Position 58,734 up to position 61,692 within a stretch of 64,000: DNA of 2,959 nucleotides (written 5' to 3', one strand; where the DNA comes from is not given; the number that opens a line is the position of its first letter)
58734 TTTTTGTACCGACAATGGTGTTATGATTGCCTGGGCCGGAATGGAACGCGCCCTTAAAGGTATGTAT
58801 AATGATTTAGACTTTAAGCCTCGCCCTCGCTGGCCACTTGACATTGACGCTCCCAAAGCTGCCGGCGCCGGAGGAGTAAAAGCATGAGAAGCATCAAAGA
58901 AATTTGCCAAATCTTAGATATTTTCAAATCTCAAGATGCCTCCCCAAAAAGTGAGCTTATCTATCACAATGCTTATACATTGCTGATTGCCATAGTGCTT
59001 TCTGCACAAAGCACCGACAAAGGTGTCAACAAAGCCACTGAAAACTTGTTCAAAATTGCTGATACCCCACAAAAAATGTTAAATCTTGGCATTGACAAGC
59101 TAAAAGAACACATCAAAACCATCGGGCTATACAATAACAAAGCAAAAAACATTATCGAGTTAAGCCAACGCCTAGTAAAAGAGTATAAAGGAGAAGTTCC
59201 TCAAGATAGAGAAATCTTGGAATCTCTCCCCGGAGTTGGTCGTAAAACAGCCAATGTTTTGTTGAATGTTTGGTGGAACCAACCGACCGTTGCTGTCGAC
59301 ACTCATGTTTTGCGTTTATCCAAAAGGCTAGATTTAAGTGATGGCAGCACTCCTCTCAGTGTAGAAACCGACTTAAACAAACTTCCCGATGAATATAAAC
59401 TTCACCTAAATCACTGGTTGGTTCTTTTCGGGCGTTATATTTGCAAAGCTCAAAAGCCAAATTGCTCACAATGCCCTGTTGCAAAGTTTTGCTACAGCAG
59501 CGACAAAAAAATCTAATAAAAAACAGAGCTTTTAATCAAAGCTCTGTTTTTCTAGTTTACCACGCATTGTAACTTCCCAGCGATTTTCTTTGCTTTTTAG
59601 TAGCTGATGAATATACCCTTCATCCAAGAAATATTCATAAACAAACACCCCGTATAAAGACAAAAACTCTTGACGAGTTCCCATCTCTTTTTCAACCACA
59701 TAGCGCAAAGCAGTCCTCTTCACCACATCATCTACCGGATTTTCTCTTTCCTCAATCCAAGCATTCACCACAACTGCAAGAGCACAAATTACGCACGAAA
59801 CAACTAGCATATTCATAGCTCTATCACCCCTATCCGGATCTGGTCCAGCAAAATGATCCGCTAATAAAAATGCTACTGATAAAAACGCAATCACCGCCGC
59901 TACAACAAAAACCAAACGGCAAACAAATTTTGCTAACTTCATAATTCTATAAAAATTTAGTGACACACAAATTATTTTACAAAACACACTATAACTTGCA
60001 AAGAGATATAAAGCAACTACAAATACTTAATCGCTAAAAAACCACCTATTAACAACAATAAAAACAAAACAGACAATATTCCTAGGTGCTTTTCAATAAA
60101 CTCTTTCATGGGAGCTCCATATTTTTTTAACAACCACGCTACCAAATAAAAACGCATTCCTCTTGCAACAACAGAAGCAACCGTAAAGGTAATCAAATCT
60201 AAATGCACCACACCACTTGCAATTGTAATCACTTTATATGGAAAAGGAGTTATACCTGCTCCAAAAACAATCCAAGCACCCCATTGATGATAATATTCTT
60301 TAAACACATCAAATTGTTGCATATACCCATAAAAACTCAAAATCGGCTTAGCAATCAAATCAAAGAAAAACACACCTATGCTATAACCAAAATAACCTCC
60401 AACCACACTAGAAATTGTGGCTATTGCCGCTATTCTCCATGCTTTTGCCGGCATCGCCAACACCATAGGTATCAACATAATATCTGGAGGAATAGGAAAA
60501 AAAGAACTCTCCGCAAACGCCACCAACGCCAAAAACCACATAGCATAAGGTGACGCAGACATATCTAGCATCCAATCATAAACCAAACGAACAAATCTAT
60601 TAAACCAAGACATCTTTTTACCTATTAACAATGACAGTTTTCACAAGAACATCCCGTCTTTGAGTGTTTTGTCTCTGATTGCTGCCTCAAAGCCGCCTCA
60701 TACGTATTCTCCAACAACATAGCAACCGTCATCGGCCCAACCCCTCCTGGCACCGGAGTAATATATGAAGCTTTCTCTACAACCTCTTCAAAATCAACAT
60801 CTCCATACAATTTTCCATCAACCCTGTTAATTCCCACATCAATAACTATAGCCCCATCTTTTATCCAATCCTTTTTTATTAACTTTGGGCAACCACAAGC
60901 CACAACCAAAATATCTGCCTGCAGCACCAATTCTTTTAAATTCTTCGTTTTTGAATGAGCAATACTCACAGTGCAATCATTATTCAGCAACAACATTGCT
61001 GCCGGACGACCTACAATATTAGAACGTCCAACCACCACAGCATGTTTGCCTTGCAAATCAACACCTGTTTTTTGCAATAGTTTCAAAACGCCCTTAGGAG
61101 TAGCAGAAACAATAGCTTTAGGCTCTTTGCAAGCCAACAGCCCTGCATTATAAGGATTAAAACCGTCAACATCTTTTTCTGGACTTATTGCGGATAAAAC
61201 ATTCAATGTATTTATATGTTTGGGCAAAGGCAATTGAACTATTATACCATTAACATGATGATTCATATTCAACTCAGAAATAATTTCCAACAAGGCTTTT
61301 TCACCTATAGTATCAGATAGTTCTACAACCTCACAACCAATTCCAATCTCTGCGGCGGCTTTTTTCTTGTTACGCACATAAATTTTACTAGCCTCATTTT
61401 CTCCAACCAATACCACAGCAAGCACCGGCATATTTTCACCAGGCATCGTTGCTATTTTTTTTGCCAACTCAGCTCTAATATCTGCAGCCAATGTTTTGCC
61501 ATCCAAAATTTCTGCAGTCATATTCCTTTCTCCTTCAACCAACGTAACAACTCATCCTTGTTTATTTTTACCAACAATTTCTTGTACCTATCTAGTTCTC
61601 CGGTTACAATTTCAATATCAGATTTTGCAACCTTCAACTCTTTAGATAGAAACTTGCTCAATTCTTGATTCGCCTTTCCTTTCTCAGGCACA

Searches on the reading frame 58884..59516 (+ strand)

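Call 41: search_protein_families(library=pfam, proteins=[window:58884-59516:+], max_evalue=0.00001)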
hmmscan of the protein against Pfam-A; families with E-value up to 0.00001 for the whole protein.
window:58884-59516:+ (210 aa): 2 families
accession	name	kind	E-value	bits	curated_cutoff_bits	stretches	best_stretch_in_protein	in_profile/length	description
PF00730.31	HhH-GPD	-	1.1e-23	84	26.2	1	35-167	1-105/108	HhH-GPD superfamily base excision DNA repair protein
PF00633.29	HHH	-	3.3e-08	33.4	24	1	100-128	1-29/30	Helix-hairpin-helix motif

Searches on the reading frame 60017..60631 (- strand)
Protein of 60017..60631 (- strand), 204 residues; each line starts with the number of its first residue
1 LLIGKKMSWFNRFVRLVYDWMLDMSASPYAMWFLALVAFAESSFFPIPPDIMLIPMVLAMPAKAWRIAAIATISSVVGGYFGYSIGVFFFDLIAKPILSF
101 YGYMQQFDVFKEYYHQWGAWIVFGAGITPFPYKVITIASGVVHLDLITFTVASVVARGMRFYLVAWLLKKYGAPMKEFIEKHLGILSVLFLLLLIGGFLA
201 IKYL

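Call 41: search_protein_families(library=pfam, proteins=[window:60017-60631:-], max_evalue=0.00001)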
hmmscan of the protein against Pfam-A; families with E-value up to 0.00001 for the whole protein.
window:60017-60631:- (204 aa): 1 family
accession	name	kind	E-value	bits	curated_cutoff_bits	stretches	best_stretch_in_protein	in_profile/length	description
PF09335.16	VTT_dom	-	3.1e-07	31.3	33.9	1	47-165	1-118/123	VTT domain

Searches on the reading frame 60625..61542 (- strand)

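Call 41: search_protein_families(library=pfam, proteins=[window:60625-61542:-], max_evalue=0.00001)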
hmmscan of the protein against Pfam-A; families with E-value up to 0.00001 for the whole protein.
window:60625-61542:- (305 aa): 2 families
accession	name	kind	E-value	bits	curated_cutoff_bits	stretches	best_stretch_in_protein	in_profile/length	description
PF02882.25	THF_DHG_CYH_C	-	3.3e-70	235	27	1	129-287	1-159/160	Tetrahydrofolate dehydrogenase/cyclohydrolase, NAD(P)-binding domain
PF00763.28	THF_DHG_CYH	-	7.4e-39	133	32.8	1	13-126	1-115/115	Tetrahydrofolate dehydrogenase/cyclohydrolase, catalytic domain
